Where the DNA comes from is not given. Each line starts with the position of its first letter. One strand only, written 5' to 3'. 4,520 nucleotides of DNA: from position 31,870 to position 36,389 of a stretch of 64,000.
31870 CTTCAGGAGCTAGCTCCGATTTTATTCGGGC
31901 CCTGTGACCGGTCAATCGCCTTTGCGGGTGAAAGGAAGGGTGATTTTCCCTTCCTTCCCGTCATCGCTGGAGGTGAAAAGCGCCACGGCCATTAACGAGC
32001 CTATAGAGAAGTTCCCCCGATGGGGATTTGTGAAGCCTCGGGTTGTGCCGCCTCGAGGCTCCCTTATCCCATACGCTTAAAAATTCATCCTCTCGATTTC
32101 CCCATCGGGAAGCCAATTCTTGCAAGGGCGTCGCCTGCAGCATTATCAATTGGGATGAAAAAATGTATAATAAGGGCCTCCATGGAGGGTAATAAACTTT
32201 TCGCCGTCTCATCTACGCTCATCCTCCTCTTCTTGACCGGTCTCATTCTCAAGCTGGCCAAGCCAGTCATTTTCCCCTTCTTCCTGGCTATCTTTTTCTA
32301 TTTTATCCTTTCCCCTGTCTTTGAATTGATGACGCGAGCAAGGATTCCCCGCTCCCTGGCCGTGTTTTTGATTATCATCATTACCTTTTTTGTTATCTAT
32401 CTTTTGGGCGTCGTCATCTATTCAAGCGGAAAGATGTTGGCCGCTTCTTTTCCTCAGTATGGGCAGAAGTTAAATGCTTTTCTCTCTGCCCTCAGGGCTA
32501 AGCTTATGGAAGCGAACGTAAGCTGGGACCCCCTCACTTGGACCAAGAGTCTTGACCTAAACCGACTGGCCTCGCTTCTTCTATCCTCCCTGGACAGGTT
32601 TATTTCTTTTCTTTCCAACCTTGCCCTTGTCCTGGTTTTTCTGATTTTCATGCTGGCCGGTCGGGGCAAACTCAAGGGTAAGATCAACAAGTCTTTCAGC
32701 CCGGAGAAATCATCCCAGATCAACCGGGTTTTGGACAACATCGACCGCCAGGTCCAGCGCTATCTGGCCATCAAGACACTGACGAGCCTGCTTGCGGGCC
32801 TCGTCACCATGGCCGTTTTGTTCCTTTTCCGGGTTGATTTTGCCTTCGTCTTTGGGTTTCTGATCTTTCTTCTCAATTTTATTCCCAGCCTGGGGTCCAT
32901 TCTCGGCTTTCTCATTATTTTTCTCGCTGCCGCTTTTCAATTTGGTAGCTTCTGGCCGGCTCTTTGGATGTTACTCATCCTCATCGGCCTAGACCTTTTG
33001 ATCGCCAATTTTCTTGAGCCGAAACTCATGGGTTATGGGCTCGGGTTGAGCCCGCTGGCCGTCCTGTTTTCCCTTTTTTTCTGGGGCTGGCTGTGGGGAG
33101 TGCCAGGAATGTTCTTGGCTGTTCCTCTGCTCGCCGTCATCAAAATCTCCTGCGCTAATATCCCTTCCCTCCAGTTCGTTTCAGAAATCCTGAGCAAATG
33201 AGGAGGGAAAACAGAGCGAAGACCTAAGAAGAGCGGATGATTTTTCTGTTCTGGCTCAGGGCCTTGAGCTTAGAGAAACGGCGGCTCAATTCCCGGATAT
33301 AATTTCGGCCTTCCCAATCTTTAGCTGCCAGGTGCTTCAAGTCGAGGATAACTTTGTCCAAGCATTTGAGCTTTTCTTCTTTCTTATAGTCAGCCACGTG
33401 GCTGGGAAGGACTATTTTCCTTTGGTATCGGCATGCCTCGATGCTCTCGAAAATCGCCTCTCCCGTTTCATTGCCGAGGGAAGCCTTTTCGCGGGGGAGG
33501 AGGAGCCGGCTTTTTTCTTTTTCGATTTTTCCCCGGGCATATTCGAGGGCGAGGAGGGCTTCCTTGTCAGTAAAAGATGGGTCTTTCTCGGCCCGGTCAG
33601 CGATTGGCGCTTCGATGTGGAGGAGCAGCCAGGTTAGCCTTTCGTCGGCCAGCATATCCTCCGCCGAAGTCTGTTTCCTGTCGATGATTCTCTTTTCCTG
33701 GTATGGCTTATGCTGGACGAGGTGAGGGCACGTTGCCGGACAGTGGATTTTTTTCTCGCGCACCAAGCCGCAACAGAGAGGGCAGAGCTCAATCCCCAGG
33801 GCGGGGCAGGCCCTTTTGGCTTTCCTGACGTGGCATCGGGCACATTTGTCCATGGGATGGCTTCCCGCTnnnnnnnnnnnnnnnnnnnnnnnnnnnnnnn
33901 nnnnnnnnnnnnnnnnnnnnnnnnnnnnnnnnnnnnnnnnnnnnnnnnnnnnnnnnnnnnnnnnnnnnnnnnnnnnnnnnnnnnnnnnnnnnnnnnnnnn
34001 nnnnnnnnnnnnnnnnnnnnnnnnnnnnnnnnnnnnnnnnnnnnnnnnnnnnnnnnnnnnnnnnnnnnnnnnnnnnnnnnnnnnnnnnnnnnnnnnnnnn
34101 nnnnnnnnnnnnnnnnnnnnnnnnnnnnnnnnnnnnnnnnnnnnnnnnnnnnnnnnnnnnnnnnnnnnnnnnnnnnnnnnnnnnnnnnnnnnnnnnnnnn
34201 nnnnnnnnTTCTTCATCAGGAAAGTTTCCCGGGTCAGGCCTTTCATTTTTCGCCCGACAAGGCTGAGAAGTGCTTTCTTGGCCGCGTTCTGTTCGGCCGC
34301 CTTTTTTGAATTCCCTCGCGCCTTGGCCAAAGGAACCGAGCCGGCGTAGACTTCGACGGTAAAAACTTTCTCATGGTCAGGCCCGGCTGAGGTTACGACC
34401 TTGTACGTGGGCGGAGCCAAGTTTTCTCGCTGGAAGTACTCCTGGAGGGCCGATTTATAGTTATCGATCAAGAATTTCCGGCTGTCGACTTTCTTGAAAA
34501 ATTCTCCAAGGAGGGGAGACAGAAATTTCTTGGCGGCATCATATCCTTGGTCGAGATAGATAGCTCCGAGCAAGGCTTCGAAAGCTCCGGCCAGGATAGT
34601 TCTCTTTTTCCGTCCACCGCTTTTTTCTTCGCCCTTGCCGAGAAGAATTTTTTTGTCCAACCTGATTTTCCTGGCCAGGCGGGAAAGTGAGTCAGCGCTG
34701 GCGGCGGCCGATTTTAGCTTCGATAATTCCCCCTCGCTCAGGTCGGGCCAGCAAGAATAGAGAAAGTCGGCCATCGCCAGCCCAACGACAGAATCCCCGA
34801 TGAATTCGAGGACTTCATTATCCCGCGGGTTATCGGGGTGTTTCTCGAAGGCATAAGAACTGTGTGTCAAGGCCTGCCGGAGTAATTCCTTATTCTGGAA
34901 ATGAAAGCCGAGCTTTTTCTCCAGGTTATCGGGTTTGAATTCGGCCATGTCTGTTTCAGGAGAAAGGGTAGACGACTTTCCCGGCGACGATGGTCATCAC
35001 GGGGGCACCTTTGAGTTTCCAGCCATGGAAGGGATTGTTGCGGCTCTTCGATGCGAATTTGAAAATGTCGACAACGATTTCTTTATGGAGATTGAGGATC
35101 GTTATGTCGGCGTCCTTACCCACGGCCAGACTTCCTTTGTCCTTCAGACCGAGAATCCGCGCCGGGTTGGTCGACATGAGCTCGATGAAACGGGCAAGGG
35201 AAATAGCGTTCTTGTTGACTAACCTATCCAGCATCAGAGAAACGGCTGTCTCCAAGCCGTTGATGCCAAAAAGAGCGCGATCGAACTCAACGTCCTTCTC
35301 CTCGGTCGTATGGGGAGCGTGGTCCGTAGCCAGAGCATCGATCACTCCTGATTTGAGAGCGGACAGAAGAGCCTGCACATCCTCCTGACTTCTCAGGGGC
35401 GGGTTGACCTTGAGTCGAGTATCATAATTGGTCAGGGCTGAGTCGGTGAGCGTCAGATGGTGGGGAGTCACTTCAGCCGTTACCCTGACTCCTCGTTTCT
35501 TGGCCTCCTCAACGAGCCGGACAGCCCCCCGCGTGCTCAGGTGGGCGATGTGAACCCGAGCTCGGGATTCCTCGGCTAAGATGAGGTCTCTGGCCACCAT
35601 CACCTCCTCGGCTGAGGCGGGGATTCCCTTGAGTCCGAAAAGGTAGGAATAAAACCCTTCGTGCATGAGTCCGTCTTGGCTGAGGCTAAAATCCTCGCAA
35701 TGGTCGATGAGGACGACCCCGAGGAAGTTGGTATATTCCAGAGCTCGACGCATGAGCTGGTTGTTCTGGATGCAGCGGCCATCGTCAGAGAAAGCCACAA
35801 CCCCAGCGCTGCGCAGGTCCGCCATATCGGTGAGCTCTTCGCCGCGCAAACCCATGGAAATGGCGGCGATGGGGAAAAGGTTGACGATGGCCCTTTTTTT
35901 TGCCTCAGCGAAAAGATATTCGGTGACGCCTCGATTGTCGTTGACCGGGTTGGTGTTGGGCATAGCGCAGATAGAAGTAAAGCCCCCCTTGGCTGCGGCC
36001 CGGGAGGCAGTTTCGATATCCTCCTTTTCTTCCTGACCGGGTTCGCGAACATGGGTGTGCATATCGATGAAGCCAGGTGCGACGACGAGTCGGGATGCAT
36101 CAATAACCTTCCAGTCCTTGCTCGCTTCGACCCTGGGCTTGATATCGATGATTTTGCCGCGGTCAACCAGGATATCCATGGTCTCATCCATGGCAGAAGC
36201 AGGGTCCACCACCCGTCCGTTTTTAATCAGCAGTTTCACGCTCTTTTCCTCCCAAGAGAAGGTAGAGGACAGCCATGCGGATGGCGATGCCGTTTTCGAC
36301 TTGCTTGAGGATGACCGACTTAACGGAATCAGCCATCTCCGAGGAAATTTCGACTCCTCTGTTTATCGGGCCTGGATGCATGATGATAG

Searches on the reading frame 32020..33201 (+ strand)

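Call 48: search_protein_families(library=pfam, proteins=[window:32020-33201:+], max_evalue=0.00001)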
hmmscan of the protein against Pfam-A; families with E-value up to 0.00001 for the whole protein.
window:32020-33201:+ (393 aa): 1 family
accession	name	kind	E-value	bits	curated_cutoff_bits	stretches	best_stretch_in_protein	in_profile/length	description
PF01594.21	AI-2E_transport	-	6.5e-61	206.7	34.3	1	67-378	5-323/327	AI-2E family transporter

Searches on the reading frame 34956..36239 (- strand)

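Call 48: search_protein_families(library=pfam, proteins=[window:34956-36239:-], max_evalue=0.00001)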
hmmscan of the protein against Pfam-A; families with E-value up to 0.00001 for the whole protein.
window:34956-36239:- (427 aa): 3 families
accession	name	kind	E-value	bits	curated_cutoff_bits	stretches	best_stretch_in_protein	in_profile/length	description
PF01979.26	Amidohydro_1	-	8.6e-36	124.3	25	1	52-423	1-345/345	Amidohydrolase family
PF07969.17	Amidohydro_3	-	5.3e-22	79.4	29.7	1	228-424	307-472/472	Amidohydrolase family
PF12890.13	DHOase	-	6e-14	52.8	21.2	1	52-237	3-140/142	Dihydro-orotase-like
